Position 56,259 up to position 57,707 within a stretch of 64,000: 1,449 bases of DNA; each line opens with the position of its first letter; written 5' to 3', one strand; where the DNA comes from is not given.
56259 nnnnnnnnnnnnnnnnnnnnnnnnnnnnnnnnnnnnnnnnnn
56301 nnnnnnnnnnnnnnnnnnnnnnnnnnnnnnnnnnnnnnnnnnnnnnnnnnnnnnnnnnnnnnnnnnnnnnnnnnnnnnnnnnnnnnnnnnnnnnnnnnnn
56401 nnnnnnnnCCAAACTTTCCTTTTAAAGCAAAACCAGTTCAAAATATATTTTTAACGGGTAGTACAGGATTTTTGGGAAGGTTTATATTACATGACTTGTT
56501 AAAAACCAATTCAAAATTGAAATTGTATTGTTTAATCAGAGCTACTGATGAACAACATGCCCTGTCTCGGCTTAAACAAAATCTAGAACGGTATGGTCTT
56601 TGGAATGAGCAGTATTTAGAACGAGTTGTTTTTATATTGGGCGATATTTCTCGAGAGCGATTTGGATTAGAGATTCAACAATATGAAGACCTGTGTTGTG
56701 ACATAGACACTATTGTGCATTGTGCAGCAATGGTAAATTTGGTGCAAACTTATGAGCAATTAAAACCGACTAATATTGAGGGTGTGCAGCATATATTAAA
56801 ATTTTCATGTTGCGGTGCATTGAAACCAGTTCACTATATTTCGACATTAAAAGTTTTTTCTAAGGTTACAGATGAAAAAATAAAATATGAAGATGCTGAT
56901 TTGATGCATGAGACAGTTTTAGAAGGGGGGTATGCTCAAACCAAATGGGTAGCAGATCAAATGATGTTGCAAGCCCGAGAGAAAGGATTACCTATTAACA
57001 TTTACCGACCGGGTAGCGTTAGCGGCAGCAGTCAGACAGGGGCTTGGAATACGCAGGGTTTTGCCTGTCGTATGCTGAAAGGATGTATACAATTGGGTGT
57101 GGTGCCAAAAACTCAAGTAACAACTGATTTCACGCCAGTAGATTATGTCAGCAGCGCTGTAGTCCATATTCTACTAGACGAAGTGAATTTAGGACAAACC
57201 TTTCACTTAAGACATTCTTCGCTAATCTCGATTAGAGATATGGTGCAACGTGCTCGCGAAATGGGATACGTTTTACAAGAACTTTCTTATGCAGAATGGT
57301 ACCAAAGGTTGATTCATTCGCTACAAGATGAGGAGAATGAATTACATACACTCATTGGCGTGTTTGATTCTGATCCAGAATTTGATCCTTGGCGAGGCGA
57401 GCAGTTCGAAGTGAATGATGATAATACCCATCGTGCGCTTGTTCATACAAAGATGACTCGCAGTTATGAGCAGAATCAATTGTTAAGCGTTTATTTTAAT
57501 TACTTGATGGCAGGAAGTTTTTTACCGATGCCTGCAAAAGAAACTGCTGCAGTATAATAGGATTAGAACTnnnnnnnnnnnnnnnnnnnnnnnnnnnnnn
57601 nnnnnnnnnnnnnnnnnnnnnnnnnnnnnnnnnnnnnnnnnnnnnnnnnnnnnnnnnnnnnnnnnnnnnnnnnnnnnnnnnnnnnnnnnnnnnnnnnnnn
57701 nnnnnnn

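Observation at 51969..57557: A glycine A domain split by a luciferase-like monooxygenase, followed by T and a reductase instead of a TE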

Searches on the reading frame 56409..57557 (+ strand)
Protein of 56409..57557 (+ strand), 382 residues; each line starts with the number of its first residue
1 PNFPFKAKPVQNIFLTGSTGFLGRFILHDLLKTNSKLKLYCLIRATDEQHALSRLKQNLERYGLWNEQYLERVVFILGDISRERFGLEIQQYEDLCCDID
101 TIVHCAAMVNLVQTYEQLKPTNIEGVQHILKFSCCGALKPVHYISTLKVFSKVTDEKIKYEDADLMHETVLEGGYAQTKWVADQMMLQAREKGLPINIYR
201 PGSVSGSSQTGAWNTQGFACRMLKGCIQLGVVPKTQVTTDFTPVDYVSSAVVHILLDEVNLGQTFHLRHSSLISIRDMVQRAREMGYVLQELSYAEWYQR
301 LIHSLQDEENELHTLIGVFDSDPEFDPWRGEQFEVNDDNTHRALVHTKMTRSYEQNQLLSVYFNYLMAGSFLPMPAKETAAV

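Call 24: search_solved_structures(query=window:56409-57557:+, max_evalue=1e-10, show_alignments=2)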
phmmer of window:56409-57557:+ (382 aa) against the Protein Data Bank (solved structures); distinct sequences matched with E-value up to 1e-10: 13.
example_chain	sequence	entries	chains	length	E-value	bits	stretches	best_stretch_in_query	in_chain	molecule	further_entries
4u7w_A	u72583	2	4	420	2.6e-79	270.2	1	10-375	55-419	MxaA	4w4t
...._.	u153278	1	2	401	3.7e-61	210.5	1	11-301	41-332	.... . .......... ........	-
6vtj_A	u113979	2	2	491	2.7e-27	99.1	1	10-334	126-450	Non-ribosomal peptide synthetase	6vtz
4dqv_A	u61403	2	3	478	3.5e-26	95.4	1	2-305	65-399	PROBABLE PEPTIDE SYNTHETASE NRP (PEPTIDE SYNTHASE) | Peptide synthetase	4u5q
5msc_A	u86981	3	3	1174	5.5e-26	94.8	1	3-303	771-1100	Carboxylic acid reductase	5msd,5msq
5msp_A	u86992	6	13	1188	1.1e-23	87.2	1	1-307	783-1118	Thioester reductase domain-containing protein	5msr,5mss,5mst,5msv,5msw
5mso_A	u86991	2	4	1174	7.3e-22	81.2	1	1-306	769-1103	Carboxylic acid reductase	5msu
8aep_A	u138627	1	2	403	1e-21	80.7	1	2-261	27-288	Acetyl-CoA synthetase-like protein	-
4f6c_A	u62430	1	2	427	3.2e-18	69.2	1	7-283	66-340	AusA reductase domain protein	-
4f6l_B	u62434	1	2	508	5.1e-18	68.6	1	7-282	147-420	AusA reductase domain protein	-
6nki_A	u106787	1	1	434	1.3e-16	64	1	11-254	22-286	NRPS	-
9x29_A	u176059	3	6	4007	3.4e-14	56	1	12-307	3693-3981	PKS-NRPS hybrid synthetase psoA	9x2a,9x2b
9x2c_A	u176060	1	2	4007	6.2e-14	55.1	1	12-307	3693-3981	PKS-NRPS hybrid synthetase psoA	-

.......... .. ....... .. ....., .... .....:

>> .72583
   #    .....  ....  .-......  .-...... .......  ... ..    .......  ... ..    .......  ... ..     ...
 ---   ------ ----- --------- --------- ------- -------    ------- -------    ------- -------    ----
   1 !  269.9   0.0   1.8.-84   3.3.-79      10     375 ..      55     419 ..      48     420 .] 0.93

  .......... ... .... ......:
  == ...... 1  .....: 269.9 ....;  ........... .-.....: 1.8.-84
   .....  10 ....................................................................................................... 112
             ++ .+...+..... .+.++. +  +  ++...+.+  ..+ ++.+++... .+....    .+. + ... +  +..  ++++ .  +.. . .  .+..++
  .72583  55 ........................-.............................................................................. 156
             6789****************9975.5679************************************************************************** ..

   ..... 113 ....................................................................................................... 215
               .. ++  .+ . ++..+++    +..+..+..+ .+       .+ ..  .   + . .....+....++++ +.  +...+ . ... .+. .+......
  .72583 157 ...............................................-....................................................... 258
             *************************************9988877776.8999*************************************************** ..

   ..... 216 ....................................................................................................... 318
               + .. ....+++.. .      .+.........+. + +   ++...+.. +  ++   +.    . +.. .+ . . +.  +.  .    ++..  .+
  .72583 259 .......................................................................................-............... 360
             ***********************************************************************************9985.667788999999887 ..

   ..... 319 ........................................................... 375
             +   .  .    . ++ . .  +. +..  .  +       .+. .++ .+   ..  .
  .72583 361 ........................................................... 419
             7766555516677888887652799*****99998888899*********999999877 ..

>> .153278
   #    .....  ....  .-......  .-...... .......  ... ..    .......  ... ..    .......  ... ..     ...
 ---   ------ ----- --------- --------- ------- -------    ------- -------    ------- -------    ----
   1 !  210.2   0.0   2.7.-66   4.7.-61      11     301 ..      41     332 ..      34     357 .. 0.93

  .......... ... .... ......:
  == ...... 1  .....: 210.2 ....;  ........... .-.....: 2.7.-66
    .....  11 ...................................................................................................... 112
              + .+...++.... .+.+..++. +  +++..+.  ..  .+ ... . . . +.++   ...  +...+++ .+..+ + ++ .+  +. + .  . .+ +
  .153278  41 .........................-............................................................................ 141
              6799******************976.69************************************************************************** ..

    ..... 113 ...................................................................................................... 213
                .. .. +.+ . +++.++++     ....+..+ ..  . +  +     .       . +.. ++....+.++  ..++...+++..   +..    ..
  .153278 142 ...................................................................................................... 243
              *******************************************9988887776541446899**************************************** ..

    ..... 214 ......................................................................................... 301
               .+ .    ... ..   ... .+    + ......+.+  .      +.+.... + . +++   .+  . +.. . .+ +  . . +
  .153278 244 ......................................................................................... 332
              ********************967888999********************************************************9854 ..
